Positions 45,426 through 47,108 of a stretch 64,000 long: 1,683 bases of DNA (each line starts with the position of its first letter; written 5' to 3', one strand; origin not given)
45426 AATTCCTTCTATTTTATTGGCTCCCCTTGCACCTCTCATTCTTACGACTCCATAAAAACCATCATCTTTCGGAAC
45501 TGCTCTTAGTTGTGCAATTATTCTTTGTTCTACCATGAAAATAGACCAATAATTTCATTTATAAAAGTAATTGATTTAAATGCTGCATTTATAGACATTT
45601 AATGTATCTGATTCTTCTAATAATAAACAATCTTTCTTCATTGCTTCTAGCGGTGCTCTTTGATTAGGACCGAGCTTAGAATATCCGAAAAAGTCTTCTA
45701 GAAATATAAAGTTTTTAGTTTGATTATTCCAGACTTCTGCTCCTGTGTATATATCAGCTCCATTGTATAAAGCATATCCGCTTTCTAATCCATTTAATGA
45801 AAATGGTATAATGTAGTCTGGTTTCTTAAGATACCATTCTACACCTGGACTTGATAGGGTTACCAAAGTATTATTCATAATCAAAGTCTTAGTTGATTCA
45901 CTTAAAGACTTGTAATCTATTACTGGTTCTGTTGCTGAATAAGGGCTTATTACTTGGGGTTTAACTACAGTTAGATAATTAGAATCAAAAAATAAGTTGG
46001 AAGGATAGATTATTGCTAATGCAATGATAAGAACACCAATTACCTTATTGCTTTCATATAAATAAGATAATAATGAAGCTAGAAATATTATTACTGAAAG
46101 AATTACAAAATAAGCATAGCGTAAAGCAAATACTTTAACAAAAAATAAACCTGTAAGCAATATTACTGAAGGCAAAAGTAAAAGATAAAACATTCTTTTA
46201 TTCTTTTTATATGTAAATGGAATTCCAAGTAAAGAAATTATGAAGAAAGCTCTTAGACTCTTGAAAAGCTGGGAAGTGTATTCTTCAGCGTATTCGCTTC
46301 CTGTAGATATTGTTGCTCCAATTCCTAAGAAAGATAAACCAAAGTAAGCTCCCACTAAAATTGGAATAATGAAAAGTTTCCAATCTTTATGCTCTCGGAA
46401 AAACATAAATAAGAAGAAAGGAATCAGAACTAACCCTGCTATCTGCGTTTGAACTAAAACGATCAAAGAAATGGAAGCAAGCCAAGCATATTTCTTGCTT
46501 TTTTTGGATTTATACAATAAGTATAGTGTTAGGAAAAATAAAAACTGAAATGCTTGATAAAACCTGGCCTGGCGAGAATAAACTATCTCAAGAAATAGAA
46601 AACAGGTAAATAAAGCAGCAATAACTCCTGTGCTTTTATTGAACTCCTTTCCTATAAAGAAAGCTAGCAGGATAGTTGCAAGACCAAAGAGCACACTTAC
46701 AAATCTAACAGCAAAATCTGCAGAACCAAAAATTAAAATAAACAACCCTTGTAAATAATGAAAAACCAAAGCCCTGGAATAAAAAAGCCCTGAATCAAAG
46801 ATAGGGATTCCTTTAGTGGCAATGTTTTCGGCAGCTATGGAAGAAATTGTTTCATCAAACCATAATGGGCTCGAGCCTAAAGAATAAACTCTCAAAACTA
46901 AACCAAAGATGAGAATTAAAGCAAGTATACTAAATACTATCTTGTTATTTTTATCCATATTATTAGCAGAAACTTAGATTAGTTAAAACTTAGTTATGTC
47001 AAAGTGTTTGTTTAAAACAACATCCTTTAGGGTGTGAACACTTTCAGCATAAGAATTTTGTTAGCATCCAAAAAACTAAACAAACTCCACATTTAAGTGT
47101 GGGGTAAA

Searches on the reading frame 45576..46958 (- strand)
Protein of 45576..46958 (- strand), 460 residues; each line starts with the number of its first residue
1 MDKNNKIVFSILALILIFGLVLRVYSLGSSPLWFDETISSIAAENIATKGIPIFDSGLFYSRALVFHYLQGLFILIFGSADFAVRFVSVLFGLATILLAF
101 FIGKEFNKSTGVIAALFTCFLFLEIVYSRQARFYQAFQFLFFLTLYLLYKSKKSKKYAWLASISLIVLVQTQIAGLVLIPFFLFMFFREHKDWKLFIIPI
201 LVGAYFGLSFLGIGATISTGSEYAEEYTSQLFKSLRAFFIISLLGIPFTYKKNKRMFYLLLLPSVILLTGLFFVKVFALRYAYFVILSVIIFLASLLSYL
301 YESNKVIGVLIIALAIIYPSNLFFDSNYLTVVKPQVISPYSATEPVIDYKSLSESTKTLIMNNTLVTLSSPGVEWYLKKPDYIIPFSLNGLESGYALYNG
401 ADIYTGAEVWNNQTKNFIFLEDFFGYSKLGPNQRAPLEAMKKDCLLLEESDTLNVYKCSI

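Call 18: find_encoding_contigs(protein=window:45576-46958:-, flank=10000, max_places=2)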
Protein window:45576-46958:- (460 aa): 4 contigs read that carry it; 2 places shown.
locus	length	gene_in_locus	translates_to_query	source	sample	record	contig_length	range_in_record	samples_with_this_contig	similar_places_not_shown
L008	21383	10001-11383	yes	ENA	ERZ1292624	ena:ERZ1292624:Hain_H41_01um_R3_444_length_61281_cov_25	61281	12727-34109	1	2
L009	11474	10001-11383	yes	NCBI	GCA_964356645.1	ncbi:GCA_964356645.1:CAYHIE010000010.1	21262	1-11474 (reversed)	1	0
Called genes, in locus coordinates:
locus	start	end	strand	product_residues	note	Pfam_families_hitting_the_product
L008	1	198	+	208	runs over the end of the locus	PF22600:MTPAP-like_central (weak), PF01909:NTP_transf_2 (weak), PF18765:Polbeta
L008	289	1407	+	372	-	PF13439:Glyco_transf_4, PF13477:Glyco_trans_4_2, PF13579:Glyco_trans_4_4, PF00534:Glycos_transf_1, PF13692:Glyco_trans_1_4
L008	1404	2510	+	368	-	PF13439:Glyco_transf_4, PF00534:Glycos_transf_1, PF13692:Glyco_trans_1_4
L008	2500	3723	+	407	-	PF01943:Polysacc_synt, PF13440:Polysacc_synt_3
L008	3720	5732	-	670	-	-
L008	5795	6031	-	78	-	-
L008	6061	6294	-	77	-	-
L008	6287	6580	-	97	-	-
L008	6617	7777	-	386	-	-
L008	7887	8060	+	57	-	-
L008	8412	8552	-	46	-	-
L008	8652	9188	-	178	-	-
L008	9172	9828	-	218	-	-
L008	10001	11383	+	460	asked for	PF13231:PMT_2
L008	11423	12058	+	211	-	-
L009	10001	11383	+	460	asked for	PF13231:PMT_2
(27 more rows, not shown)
